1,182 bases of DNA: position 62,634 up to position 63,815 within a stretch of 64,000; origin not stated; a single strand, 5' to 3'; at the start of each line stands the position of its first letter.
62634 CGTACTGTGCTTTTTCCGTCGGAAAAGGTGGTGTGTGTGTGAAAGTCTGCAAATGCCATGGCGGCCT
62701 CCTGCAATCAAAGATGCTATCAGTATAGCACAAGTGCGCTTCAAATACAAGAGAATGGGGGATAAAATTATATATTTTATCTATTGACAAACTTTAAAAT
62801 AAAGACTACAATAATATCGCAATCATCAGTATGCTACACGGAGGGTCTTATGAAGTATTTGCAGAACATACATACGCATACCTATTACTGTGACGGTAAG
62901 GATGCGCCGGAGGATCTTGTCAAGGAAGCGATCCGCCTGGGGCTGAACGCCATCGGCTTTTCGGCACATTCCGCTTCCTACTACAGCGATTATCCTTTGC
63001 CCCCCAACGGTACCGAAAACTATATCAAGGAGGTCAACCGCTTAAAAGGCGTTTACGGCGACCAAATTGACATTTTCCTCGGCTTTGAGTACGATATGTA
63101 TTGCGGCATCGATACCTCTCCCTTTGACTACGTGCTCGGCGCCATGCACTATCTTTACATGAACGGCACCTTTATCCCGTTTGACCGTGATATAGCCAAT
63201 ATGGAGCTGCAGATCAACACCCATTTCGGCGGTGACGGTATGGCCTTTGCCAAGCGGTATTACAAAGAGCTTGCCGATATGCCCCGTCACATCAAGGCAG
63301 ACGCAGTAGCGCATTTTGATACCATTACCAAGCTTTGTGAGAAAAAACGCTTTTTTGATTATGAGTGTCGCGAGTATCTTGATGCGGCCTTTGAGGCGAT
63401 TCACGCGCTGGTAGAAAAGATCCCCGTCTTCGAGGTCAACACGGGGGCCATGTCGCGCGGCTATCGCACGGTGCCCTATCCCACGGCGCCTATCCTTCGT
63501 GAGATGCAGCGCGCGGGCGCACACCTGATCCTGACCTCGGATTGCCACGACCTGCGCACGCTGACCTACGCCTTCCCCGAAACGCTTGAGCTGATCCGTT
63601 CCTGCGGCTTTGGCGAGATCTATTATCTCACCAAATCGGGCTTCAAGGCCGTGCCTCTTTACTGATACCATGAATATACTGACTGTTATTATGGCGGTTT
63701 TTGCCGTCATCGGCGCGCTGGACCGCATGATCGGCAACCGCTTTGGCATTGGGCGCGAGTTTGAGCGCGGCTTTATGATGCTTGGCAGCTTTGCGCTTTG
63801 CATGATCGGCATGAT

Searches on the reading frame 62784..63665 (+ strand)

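Call 85: search_protein_families(library=pfam, proteins=[window:62784-63665:+], max_evalue=0.00001)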
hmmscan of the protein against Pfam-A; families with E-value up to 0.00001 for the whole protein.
window:62784-63665:+ (293 aa): 1 family
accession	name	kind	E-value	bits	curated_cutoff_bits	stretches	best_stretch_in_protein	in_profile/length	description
PF02811.25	PHP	-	6.1e-14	53.1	26.4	1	29-207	2-153/164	PHP domain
